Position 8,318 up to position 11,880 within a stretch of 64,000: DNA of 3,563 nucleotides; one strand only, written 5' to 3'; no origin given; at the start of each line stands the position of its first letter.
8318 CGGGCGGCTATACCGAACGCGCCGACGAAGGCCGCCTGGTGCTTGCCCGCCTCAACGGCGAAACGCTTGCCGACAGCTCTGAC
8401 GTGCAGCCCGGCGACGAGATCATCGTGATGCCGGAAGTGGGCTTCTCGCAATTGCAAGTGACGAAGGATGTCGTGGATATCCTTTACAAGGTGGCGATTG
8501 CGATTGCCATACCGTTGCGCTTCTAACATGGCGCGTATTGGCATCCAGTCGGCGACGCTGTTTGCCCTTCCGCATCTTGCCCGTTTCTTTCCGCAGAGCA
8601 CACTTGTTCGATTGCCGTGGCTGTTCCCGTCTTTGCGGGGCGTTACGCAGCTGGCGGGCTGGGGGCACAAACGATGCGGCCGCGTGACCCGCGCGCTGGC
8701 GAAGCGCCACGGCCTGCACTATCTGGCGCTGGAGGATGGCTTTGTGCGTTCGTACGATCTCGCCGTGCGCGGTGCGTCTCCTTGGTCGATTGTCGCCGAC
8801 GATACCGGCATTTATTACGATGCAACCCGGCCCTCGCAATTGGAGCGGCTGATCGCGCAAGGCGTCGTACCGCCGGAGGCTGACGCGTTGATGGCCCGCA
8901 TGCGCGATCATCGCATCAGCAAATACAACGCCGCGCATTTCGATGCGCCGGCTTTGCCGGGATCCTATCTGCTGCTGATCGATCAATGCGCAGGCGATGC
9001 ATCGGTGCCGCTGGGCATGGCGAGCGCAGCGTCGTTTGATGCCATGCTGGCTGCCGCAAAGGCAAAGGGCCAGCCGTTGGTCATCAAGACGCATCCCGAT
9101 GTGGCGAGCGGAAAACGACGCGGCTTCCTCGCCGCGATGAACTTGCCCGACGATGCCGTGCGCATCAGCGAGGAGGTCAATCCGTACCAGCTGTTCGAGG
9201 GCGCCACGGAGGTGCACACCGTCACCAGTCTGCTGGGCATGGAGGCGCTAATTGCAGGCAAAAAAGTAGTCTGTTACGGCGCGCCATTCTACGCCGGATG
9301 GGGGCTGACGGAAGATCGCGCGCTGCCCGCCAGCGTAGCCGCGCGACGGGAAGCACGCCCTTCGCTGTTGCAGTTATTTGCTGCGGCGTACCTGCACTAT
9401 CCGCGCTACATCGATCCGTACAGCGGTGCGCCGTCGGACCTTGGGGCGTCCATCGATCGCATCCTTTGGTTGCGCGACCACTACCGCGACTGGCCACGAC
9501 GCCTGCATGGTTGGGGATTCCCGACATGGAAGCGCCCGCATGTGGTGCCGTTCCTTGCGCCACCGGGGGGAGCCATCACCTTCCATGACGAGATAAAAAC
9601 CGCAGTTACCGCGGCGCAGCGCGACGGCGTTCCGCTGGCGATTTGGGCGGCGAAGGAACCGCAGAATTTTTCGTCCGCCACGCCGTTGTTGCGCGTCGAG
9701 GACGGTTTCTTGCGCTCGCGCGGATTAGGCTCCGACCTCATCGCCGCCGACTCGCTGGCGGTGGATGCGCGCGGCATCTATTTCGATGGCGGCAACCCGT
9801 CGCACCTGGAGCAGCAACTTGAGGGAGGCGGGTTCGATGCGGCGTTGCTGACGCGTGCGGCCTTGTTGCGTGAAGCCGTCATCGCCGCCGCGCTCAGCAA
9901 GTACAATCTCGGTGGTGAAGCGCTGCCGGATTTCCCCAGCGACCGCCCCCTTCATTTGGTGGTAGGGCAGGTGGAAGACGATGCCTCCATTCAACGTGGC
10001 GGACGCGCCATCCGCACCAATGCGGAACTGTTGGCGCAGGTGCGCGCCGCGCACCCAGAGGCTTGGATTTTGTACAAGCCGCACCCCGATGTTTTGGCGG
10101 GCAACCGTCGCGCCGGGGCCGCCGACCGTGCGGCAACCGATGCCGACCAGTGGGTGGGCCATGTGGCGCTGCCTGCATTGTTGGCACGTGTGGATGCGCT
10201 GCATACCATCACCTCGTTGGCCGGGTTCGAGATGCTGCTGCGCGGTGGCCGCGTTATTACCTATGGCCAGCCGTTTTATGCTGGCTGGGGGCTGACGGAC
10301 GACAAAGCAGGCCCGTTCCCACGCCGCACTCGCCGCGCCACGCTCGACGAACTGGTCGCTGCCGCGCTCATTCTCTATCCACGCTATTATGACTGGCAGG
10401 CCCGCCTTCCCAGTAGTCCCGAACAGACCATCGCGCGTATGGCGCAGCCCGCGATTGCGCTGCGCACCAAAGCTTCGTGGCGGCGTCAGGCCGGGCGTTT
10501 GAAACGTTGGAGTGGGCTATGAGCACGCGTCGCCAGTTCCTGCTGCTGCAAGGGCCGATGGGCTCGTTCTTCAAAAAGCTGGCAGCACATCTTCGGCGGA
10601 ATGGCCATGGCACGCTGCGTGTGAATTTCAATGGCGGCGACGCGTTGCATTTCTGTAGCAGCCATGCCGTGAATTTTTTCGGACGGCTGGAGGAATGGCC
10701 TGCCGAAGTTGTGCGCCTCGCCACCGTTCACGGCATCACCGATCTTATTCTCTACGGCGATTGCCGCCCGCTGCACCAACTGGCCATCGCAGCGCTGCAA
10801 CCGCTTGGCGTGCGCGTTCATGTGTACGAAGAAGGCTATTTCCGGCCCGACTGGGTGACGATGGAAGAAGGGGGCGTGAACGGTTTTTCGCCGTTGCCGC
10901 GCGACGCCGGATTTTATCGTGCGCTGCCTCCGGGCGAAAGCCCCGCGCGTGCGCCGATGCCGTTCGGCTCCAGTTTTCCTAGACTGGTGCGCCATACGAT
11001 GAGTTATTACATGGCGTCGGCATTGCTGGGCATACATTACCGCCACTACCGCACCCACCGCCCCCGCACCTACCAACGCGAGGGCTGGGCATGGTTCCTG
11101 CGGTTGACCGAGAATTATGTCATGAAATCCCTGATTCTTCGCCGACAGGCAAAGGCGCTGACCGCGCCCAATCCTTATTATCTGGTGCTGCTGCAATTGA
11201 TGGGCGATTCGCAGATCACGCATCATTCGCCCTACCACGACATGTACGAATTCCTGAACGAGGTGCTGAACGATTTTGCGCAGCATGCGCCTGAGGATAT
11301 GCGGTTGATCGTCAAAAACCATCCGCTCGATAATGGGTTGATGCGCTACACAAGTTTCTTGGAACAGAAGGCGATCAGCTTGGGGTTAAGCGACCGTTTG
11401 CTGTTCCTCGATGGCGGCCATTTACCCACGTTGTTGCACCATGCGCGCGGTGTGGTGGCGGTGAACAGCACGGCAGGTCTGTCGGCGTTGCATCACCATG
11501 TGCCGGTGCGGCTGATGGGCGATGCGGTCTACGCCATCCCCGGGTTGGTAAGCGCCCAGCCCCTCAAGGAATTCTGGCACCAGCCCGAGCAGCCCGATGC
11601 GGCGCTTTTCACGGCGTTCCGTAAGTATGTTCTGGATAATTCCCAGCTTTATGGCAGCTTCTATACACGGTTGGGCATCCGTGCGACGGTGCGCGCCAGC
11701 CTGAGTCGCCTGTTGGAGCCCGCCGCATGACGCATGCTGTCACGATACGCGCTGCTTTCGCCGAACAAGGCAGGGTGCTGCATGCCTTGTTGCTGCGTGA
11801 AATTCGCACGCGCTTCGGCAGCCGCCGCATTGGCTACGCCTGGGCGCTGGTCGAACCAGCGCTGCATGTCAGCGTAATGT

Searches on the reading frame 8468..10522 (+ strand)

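Call 30: search_protein_families(library=pfam, proteins=[window:8468-10522:+], max_evalue=0.001)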
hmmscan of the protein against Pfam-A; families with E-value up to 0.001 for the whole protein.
window:8468-10522:+ (684 aa): 1 family
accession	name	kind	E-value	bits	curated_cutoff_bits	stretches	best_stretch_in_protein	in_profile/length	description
PF05159.20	Capsule_synth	-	6e-78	262.9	20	3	405-640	25-310/310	Capsule polysaccharide biosynthesis protein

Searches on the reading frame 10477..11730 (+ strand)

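Call 30: search_protein_families(library=pfam, proteins=[window:10477-11730:+], max_evalue=0.001)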
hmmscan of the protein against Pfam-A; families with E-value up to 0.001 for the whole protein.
window:10477-11730:+ (417 aa): 2 families
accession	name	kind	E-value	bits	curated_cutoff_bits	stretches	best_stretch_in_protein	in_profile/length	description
PF05159.20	Capsule_synth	-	1.8e-80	271.1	20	1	89-396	2-310/310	Capsule polysaccharide biosynthesis protein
PF20471.4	DUF6716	-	0.00025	20.6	27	1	291-349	230-285/342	Putative glycosyltransferase (DUF6716)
